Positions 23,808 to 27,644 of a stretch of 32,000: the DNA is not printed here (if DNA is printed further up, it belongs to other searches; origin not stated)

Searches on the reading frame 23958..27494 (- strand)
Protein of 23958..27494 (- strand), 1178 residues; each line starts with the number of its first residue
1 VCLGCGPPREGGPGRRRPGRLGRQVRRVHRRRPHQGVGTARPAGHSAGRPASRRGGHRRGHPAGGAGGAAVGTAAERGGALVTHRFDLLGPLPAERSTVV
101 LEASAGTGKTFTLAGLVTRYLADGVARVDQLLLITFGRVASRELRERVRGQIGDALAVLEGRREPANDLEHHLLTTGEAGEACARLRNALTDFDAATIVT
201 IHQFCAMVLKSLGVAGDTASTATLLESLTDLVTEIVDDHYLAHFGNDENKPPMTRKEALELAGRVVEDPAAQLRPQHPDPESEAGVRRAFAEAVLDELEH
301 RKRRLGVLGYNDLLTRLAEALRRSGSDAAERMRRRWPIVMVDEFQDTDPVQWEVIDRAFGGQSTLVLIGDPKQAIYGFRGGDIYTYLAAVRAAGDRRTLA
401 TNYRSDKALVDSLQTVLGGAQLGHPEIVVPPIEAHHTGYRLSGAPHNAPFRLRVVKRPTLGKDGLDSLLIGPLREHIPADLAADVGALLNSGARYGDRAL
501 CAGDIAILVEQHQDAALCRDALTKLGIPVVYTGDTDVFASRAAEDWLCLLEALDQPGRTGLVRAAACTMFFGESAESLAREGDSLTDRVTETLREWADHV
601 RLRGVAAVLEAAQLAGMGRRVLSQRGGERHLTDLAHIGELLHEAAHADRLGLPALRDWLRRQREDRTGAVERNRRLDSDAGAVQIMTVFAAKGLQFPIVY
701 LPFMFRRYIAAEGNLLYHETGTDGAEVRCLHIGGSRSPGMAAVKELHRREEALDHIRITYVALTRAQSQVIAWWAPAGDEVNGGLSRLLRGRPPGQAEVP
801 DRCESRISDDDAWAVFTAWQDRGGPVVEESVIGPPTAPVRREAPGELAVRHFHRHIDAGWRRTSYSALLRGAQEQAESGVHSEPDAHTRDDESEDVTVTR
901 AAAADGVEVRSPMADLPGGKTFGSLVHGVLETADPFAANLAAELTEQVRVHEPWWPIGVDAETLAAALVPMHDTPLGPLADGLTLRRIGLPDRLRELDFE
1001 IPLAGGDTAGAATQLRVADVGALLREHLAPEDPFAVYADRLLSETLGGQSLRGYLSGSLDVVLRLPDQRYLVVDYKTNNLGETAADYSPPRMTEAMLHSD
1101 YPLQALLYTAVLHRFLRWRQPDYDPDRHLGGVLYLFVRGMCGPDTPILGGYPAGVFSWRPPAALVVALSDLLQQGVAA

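Call 69: search_protein_families(library=ncbifam, proteins=[window:23958-27494:-], max_evalue=0.00001)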
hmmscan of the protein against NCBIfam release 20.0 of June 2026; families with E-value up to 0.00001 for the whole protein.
window:23958-27494:- (1178 aa): 14 families
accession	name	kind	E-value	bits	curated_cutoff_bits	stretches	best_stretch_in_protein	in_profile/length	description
TIGR00609.1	recB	equivalog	2.6e-272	906.8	696.05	2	280-1172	315-1175/1175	exodeoxyribonuclease V subunit beta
NF008128.0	PRK10876.1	equivalog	3.2e-129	432.5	1697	2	289-1173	331-1173/1181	exodeoxyribonuclease V subunit beta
TIGR02785.1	addA_Gpos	equivalog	1.6e-37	128.9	707.65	3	99-213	17-109/1234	helicase-exonuclease AddAB subunit AddA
TIGR02784.1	addA_alphas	equivalog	2.7e-33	115.4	860.75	3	584-771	684-866/1138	double-strand break repair helicase AddA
NF010485.0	PRK13909.1-2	equivalog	5.7e-29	100.9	650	2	339-418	335-425/909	RecB-like helicase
TIGR01073.1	pcrA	equivalog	1.7e-27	96.2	911.2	1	99-416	20-292/725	DNA helicase PcrA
NF008743.0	PRK11773.1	equivalog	2.5e-22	79.1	965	1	273-415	154-295/720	DNA helicase II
TIGR01075.1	uvrD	equivalog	9.2e-22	77.1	1144.45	1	273-416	149-291/715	DNA helicase II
NF010487.0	PRK13909.1-4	equivalog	3.4e-21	75.2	759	1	338-539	330-512/924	RecB-like helicase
NF008276.0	PRK11054.1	equivalog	1e-16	60.6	543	2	331-407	426-506/684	DNA helicase IV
TIGR01074.1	rep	equivalog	4.1e-16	58.4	951.45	1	294-382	166-253/668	DNA helicase Rep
NF008172.0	PRK10919.1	equivalog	2.4e-15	55.8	1168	1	288-407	162-281/673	DNA helicase Rep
NF010484.0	PRK13909.1-1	equivalog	1.3e-10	39.8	1074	0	95-149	4-57/945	RecB-like helicase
NF010486.0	PRK13909.1-3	equivalog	3.1e-09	35.4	1109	0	99-207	8-110/921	RecB-like helicase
